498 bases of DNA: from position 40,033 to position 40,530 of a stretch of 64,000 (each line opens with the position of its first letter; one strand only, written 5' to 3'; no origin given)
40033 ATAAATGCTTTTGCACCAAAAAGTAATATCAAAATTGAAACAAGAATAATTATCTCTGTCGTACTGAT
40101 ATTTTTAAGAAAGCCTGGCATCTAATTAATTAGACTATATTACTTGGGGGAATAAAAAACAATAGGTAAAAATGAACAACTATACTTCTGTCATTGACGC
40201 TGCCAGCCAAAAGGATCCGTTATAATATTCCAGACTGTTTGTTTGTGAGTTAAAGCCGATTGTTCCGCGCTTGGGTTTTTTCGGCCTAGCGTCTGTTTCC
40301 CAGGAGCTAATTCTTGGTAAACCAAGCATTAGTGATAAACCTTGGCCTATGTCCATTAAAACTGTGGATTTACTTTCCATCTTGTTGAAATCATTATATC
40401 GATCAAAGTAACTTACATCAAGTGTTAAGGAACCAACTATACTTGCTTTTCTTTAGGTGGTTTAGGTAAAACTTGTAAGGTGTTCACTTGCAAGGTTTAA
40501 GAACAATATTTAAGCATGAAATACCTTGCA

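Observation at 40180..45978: Operon around a 1312-aa protein built from about 150 SPSASx hexapeptide repeats, with a duplicated C-terminal module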

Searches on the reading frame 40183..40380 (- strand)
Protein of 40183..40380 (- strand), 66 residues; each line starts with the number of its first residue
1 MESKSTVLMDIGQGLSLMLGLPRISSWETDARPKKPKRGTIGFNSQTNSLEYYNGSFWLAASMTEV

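Call 5: search_protein_families(library=pfam, proteins=[window:40183-40380:-], max_evalue=0.1)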
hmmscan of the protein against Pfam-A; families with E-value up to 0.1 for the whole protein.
window:40183-40380:- (66 aa): 1 family
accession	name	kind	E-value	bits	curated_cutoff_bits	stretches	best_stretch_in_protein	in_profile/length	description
PF24059.1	DUF7360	-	1.6e-05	25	27.6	1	29-62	6-39/39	Domain of unknown function (DUF7360)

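Call 6: search_protein_families(library=phrogs, proteins=[window:40183-40380:-], max_evalue=0.1)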
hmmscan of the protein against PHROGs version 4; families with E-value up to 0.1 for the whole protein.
window:40183-40380:- (66 aa): 12 families
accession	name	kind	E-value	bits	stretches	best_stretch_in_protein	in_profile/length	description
phrog_1325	-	unknown function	1.7e-07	32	1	23-61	43-81/334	-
phrog_24138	-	unknown function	0.00018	21.9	1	21-60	40-79/347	-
phrog_2803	-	unknown function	0.00051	20.4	1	28-61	49-82/311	-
phrog_2295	-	unknown function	0.00091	18.9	1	23-64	521-562/1183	-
phrog_8309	-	unknown function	0.001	19.3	1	31-60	24-53/312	-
phrog_25721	-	unknown function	0.0011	19.1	1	28-60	47-79/340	-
phrog_4831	-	unknown function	0.002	18.8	1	5-56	53-105/360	-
phrog_1959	-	unknown function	0.0038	17.8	1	30-63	60-93/298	-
phrog_29838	-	unknown function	0.0059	16.8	1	22-60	41-79/343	-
phrog_5621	-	unknown function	0.006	16.8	1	28-59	47-78/396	-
phrog_38104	-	unknown function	0.016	15.4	1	28-63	47-82/320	-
phrog_15511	-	unknown function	0.055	13.5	1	34-65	82-113/511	-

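Call 21: search_protein_families(library=ncbifam, proteins=[window:40183-40380:-], max_evalue=0.1)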
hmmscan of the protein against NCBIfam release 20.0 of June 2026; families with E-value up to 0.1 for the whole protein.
window:40183-40380:- (66 aa): 0 families

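Call 24: find_homologous_proteins(query=A2, max_evalue=0.01)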
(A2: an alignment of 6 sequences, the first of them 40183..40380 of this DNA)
Query A2 (6 sequences) (66 aa, profile of the alignment): 316 proteins with E <= 0.01 among 341 candidates; the best 120 are listed.
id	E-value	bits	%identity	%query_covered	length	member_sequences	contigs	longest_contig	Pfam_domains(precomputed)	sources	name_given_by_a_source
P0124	2.8e-27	112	57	98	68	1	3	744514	-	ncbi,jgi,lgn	-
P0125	3.0e-27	112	100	100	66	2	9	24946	PF24059.2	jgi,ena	-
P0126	5.3e-27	111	68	89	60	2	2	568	PF26696.1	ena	-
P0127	6.2e-27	111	64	100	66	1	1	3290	-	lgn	-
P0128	7.2e-27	110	64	97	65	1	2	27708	-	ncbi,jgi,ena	-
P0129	8.5e-27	110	78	97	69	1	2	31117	-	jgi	jgi:hypothetical protein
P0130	1.1e-26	110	71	88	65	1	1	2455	-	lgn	-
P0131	2.9e-26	109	70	92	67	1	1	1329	-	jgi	jgi:hypothetical protein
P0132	3.5e-26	108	66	98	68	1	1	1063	-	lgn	-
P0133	4.0e-26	108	66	98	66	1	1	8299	-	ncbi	-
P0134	5.8e-26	108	67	100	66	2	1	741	-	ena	-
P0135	6.0e-26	108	63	97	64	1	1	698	-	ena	-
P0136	7.4e-26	107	59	100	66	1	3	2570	-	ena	-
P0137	7.5e-26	107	69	97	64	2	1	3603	-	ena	-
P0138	8.0e-26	107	68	98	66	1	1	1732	-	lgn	-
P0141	9.3e-26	107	59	100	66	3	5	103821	-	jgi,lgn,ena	jgi:hypothetical protein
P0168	3.6e-25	105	63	95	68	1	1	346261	-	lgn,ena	-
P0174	4.7e-25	105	63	97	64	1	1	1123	PF24059.2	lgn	-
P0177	5.1e-25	105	64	100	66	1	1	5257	PF24059.2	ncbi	-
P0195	1.4e-24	103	66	97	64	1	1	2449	PF26696.1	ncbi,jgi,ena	-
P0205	2.2e-24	103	60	98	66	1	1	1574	PF26696.1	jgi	jgi:hypothetical protein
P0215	3.6e-24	102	60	98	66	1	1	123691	-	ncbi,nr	ncbi:hypothetical protein HYT32_01935 [Candidatus Roizmanbacteria bacterium]|nr:hypothetical protein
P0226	5.0e-24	101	72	91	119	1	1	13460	-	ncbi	-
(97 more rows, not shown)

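Call 34: search_protein_families(library=pfam, proteins=[P0126, P0195, P0205, P0125, P0174, P0226], max_evalue=0.1)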
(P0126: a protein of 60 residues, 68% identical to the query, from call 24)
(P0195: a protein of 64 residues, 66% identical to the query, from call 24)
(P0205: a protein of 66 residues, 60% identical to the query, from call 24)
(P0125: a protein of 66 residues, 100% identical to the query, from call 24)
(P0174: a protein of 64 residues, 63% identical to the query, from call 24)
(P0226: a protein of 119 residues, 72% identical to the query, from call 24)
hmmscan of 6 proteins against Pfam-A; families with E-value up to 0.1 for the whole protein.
P0126 (60 aa): 1 family
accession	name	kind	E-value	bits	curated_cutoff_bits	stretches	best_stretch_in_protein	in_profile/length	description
PF24059.1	DUF7360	-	0.0019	18.4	27.6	1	22-52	6-36/39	Domain of unknown function (DUF7360)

P0195 (64 aa): 1 family
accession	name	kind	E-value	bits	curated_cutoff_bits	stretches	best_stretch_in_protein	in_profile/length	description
PF24059.1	DUF7360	-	0.097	12.9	27.6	0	30-60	7-37/39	Domain of unknown function (DUF7360)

P0205 (66 aa): 1 family
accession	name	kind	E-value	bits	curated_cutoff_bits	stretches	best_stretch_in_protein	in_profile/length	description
PF24059.1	DUF7360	-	0.0086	16.3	27.6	1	29-59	6-36/39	Domain of unknown function (DUF7360)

P0125 (66 aa): 1 family
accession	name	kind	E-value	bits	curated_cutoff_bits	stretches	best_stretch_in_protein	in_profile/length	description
PF24059.1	DUF7360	-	1.6e-05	25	27.6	1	29-62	6-39/39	Domain of unknown function (DUF7360)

P0174 (64 aa): 1 family
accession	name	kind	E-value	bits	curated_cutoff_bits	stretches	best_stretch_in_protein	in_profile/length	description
PF24059.1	DUF7360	-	3.9e-05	23.8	27.6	1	28-61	5-38/39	Domain of unknown function (DUF7360)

P0226 (119 aa): 1 family
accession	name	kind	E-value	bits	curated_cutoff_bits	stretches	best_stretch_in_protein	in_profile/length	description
PF24059.1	DUF7360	-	0.043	14.1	27.6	1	80-113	6-39/39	Domain of unknown function (DUF7360)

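Call 37: search_dna_similar(query=window:40183-40380:-, collection=phages, mode=protein, max_evalue=0.01, max_rows=25)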
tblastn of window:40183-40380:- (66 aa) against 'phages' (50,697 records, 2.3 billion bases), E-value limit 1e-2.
Records with a match: 159; places in all: 159; records where one place covers at least 80% of the query: 2.
Best place of each record, by identity: <60% 159.
By first word of the organism name: Streptomyces 142; Synechococcus 8; Microbacterium 8; Bacillus 1.
By host as written in the record: Streptomyces griseus ATCC 10137 30; Streptomyces xanthochromogenes NRRL B-5410 22; Streptomyces lividans JI 1326 19; Streptomyces coelicolor 12; Streptomyces venezuelae ATCC 10712 10; Streptomyces lividans 8; Microbacterium foliorum NRRL B-24224 7; Streptomyces baarnensis NRRL B-2842 6; and 18 more.
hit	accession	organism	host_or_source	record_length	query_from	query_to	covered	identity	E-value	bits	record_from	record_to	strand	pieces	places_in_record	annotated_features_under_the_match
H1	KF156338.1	Synechococcus phage ACG-2014h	Synechococcus sp. WH7803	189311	1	66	100%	33.3%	5e-4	41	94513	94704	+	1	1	hypothetical protein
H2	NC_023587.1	Synechococcus phage ACG-2014h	Synechococcus sp. WH7803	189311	1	66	100%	33.3%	5e-4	41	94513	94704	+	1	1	hypothetical protein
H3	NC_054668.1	Streptomyces phage Daudau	Streptomyces xanthochromogenes NRRL ...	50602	13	64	79%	38.9%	2e-4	42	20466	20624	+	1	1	tail protein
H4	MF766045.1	Streptomyces phage Daudau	Streptomyces xanthochromogenes NRRL ...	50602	13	64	79%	38.9%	2e-4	42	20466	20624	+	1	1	minor tail protein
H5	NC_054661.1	Streptomyces phage Hank144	Streptomyces platensis MJ1A1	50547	13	64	79%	38.9%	1e-3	40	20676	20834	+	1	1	25: tail protein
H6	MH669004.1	Streptomyces phage Hank144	Streptomyces platensis MJ1A1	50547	13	64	79%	38.9%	1e-3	40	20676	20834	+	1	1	25: minor tail protein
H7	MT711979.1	Streptomyces phage Endor2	Streptomyces coelicolor M600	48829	23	64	64%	45.2%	2e-5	45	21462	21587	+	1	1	minor tail protein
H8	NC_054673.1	Streptomyces phage Endor2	Streptomyces coelicolor M600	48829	23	64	64%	45.2%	2e-5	45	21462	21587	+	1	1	tail protein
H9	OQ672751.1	Streptomyces phage phiScoe55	Streptomyces coelicolor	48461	23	64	64%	45.2%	2e-5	45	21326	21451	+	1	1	minor tail protein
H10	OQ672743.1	Streptomyces phage phiScoe15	Streptomyces coelicolor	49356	23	59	56%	51.4%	2e-6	48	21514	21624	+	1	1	minor tail protein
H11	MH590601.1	Streptomyces phage Haizum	Streptomyces xanthochromogenes NRRL ...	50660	13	58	70%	41.3%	1e-4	43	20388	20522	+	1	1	24: minor tail protein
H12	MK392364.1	Streptomyces phage Nishikigoi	Streptomyces xanthochromogenes NRRL ...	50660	13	58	70%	41.3%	1e-4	43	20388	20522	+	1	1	24: minor tail protein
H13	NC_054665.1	Streptomyces phage Tefunt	Streptomyces xanthochromogenes NRRL ...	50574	13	58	70%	41.3%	1e-4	43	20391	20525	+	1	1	tail protein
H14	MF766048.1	Streptomyces phage Tefunt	Streptomyces xanthochromogenes NRRL ...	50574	13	58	70%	41.3%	1e-4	43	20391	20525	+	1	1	minor tail protein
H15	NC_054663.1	Streptomyces phage Diane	Streptomyces xanthochromogenes B-5410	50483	13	58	70%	41.3%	2e-4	42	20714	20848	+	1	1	tail protein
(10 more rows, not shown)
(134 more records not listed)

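Call 38: get_annotated_region(hit=H10, flank=4000)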
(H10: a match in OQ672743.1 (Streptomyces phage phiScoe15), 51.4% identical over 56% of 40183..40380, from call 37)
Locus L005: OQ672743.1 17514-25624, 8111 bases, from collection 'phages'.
description: Streptomyces phage phiScoe15, complete genome.
organism: Streptomyces phage phiScoe15 (NCBI taxid 3038336)
taxonomy: Viruses; Duplodnaviria; Heunggongvirae; Uroviricota; Caudoviricetes; Arquatrovirinae; Camvirus
host: Streptomyces coelicolor; source: soil sample; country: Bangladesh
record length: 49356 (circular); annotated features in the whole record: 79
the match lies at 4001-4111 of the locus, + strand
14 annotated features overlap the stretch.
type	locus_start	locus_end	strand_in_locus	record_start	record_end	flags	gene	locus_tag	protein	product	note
CDS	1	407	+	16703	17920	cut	-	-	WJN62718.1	Hub-like baseplate protein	-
CDS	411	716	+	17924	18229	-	-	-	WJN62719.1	hypothetical protein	-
CDS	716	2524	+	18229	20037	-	-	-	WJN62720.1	minor tail protein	-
CDS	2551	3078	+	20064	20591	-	-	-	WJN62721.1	hypothetical protein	-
CDS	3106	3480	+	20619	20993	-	-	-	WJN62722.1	baseplate protein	-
CDS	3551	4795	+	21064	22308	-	-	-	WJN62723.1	minor tail protein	-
CDS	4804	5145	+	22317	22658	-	-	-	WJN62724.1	tail needle protein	-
CDS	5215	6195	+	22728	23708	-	-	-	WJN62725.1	endolysin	-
CDS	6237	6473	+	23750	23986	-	-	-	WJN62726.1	hypothetical protein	-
CDS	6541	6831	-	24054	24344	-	-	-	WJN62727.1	hypothetical protein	-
CDS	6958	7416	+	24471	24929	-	-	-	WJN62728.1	immunity repressor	-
CDS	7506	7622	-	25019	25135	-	-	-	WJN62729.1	hypothetical protein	-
CDS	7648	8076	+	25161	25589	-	-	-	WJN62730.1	hypothetical protein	-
CDS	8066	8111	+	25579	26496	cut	-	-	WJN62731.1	Cas4 family exonuclease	-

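Call 39: get_annotated_region(hit=H1, flank=3000)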
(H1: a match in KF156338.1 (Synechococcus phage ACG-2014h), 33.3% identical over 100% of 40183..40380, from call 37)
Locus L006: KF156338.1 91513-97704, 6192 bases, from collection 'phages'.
description: Synechococcus phage S-MbCM7, complete genome.
organism: Synechococcus phage ACG-2014h (NCBI taxid 1340810)
taxonomy: Viruses; Duplodnaviria; Heunggongvirae; Uroviricota; Caudoviricetes; Kyanoviridae; Sedonavirus; Sedonavirus tusconh
host: Synechococcus sp. WH7803; source: -; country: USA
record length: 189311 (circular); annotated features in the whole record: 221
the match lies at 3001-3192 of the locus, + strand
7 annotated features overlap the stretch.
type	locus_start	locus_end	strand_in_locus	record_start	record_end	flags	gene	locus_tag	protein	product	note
CDS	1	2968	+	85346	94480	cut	-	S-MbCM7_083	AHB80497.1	neck protein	gp14; similar to T4-GC_117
CDS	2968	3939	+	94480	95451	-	-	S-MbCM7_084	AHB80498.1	hypothetical protein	similar to T4-GC_349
CDS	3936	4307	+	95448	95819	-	-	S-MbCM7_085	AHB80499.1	hypothetical protein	-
CDS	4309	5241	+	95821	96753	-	-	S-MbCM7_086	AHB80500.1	hypothetical protein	similar to T4-GC_349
CDS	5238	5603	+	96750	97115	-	-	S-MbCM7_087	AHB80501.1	hypothetical protein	similar to T4-GC_586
CDS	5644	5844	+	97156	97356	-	-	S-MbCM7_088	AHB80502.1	hypothetical protein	similar to T4-GC_834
CDS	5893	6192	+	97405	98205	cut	-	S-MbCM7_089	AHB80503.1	neck protein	gp13; similar to T4-GC_116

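Call 40: find_encoding_contigs(protein=P0215, flank=10000, max_places=1)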
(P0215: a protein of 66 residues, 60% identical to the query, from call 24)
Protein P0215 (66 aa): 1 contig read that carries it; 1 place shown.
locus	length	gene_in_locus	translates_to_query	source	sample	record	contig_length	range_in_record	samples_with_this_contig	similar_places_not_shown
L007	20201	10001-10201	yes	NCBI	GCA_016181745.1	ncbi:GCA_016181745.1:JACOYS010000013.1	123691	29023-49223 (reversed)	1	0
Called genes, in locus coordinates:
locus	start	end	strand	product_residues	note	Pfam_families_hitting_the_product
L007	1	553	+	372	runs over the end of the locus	PF01041:DegT_DnrJ_EryC1, PF01212:Beta_elim_lyase, PF00266:Aminotran_5 (weak), PF01053:Cys_Met_Meta_PP (weak)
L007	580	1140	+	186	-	PF13578:Methyltransf_24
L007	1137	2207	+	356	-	PF08241:Methyltransf_11 (faint)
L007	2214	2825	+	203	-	-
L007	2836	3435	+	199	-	-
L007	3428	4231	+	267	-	PF01697:Glyco_transf_92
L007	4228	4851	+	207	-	-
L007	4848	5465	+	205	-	-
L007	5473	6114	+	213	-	-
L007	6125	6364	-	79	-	-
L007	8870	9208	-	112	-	-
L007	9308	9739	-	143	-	-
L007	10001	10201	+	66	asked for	-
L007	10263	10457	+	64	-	PF02416:TatA_B_E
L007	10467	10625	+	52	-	PF02416:TatA_B_E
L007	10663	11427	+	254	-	PF00902:TatC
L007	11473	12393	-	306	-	PF00890:FAD_binding_2 (weak), PF01134:GIDA (faint), PF01266:DAO (faint), PF01946:Thi4 (weak), PF07992:Pyr_redox_2, PF12831:FAD_oxidored (weak), PF13738:Pyr_redox_3, PF00070:Pyr_redox, +2 more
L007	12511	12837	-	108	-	PF00085:Thioredoxin, PF08534:Redoxin (weak), PF13098:Thioredoxin_2, PF13905:Thioredoxin_8 (weak)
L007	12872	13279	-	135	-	PF13650:Asp_protease_2, PF13975:gag-asp_proteas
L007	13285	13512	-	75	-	-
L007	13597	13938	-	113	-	-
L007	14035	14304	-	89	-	-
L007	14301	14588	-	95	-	-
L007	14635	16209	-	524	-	-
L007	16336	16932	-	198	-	PF11303:DUF3105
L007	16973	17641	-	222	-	PF00027:cNMP_binding, PF13545:HTH_Crp_2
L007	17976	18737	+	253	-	PF13462:Thioredoxin_4, PF01323:DSBA, PF13098:Thioredoxin_2 (faint), PF13462:Thioredoxin_4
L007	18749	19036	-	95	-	PF00708:Acylphosphatase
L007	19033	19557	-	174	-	PF09335:VTT_dom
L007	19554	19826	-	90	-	-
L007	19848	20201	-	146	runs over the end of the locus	-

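Call 41: find_encoding_contigs(protein=P0168, flank=10000, max_places=1)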
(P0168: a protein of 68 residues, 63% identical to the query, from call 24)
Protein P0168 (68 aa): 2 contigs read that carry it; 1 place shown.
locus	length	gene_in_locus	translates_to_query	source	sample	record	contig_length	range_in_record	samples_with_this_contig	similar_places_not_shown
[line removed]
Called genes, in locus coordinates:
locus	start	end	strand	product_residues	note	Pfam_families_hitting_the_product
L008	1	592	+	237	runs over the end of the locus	-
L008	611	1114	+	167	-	-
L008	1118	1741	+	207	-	PF02353:CMAS (weak), PF13489:Methyltransf_23, PF01209:Ubie_methyltran, PF13847:Methyltransf_31, PF02390:Methyltransf_4 (weak), PF08241:Methyltransf_11, PF08242:Methyltransf_12, PF13649:Methyltransf_25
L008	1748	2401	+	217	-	PF08241:Methyltransf_11, PF13649:Methyltransf_25, PF01209:Ubie_methyltran, PF13489:Methyltransf_23, PF08242:Methyltransf_12 (weak), PF13847:Methyltransf_31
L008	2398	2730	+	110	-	-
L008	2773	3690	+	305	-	PF01370:Epimerase, PF02719:Polysacc_synt_2, PF04321:RmlD_sub_bind, PF05368:NmrA (weak), PF01073:3Beta_HSD, PF13460:NAD_binding_10, PF16363:GDP_Man_Dehyd, PF07993:NAD_binding_4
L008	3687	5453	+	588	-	PF00535:Glycos_transf_2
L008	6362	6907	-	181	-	-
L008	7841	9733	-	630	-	-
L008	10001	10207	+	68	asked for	-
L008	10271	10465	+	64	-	PF02416:TatA_B_E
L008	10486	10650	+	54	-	PF02416:TatA_B_E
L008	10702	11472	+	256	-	PF00902:TatC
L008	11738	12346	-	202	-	PF08843:AbiEii (weak)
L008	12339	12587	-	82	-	PF21956:DUF6922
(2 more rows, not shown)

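Call 42: find_encoding_contigs(protein=P0141, flank=10000, max_places=1)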
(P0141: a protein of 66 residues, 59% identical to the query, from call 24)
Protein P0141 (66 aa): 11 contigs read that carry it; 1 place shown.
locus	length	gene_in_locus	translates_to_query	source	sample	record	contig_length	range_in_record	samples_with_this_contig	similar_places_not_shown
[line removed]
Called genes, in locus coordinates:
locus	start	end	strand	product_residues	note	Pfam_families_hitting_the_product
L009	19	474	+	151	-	PF08241:Methyltransf_11 (weak)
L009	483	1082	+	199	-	-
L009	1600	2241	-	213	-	-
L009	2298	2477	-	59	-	-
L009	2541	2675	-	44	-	-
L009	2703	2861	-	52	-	-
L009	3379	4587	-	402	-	-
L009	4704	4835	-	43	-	-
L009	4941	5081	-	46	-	-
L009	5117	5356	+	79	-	-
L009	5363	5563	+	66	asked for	-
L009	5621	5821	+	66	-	PF02416:TatA_B_E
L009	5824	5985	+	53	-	PF02416:TatA_B_E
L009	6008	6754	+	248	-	PF00902:TatC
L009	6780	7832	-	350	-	PF02661:Fic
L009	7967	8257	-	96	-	-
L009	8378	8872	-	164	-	-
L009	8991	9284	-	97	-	-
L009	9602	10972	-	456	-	PF02661:Fic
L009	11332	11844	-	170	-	PF00583:Acetyltransf_1, PF13673:Acetyltransf_10 (weak), PF13508:Acetyltransf_7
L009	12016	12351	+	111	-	PF09997:DUF2238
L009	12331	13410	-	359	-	PF03979:Sigma70_r1_1, PF00140:Sigma70_r1_2, PF04542:Sigma70_r2, PF04539:Sigma70_r3, PF04545:Sigma70_r4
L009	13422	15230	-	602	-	PF01807:Zn_ribbon_DnaG, PF08275:DNAG_N, PF01751:Toprim, PF13155:Toprim_2, PF13662:Toprim_4, PF10410:DnaB_bind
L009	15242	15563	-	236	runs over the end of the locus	PF03372:Exo_endo_phos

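Call 50: find_related_loci(query=A3, collection=genome_contigs, flank=10000)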
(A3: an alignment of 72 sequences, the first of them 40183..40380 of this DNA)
Query A3 (66 aa) in genome_contigs; peptide patterns used: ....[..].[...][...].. (x = any residue, [..] = any of these).
43 stretches matched a pattern; 26 encode a relative of the query (tblastn E <= 1e-3); 26 distinct loci.
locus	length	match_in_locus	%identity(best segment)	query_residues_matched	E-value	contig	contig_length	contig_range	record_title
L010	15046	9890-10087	68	1-66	2e-28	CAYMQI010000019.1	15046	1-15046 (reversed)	MAG TPA_asm: uncultured Pseudomonadales bacterium isolate SRP050083_co2_357 genome assembly, contig: NODE_2886_length_15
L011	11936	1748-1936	71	1-63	3e-27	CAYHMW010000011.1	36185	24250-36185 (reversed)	MAG TPA_asm: uncultured Gammaproteobacteria bacterium isolate ERP119705_co13_486 genome assembly, contig: NODE_1398_leng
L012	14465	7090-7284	58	1-65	3e-26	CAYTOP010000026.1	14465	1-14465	MAG TPA_asm: uncultured Gammaproteobacteria bacterium isolate SRP050083_co1_427 genome assembly, contig: NODE_1786_lengt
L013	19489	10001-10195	58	1-65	6e-26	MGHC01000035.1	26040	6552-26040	MAG: Candidatus Woesebacteria bacterium RIFCSPLOWO2_01_FULL_39_10 rifcsplowo2_01_scaffold_8200, whole genome shotgun seq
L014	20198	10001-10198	59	1-66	4e-25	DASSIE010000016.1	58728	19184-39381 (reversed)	MAG TPA_asm: Patescibacteria group bacterium isolate SMAG_U1079 k141_1209895, whole genome shotgun sequence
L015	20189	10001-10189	63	1-63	5e-25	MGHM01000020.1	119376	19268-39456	MAG: Candidatus Woesebacteria bacterium RIFCSPLOWO2_01_FULL_44_24b rifcsplowo2_01_scaffold_576, whole genome shotgun seq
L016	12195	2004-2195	63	1-64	5e-25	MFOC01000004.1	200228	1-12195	MAG: Candidatus Levybacteria bacterium RIFCSPHIGHO2_02_FULL_40_18 rifcsphigho2_02_scaffold_244, whole genome shotgun seq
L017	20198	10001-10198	58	1-66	1e-24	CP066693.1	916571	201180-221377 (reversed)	MAG: Candidatus Woesebacteria bacterium isolate NC_groundwater_896_Pr1_S2p5_35_35 chromosome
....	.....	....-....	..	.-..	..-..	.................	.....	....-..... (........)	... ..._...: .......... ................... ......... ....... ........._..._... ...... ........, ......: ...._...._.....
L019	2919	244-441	61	1-66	7e-24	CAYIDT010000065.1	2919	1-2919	MAG TPA_asm: uncultured Gammaproteobacteria bacterium isolate ERP119705_co1_249 genome assembly, contig: NODE_74307_leng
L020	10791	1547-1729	64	3-63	1e-23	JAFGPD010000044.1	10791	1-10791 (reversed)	MAG: Candidatus Woesebacteria bacterium isolate Zod_Metabat.670 k87_9695553, whole genome shotgun sequence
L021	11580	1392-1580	62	1-63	1e-23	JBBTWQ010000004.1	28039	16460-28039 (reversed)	MAG: Patescibacteria group bacterium isolate H41-bin014_1 H41_bin014_1_000000000004, whole genome shotgun sequence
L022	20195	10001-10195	58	1-65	4e-23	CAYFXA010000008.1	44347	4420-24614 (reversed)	MAG TPA_asm: uncultured Gammaproteobacteria bacterium isolate ERP108616_co1_405 genome assembly, contig: k119_1558328, w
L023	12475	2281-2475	52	1-65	5e-23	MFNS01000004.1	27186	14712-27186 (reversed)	MAG: Candidatus Levybacteria bacterium RIFCSPHIGHO2_01_FULL_40_16 rifcsphigho2_01_scaffold_3193, whole genome shotgun se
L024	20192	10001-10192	59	1-64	1e-22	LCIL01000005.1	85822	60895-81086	MAG: Candidatus Woesebacteria bacterium GW2011_GWA1_44_23 UW47_C0005, whole genome shotgun sequence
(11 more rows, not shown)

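Call 53: predict_structure(alignment_id=A3)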
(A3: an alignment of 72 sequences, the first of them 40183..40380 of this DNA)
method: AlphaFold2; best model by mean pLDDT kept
length: 66 residues; sequences in the alignment: 72
mean_pLDDT: 80.8   pTM: 0.57
mean pLDDT of the five models: 80.8, 78.8, 78.6, 68.0, 64.6
residues with pLDDT >= 90: 36; 70-90: 12; 50-70: 14; < 50: 4
segments of 3 or more residues with pLDDT < 50: 1-3
pLDDT, mean of each block of 10 residues (from residue 1): 54 68 81 93 93 95 81
secondary structure, 60 per line:
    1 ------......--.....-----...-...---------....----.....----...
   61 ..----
elements in order: E7-12 E15-19 E25-27 E41-44 E49-53 E58-62
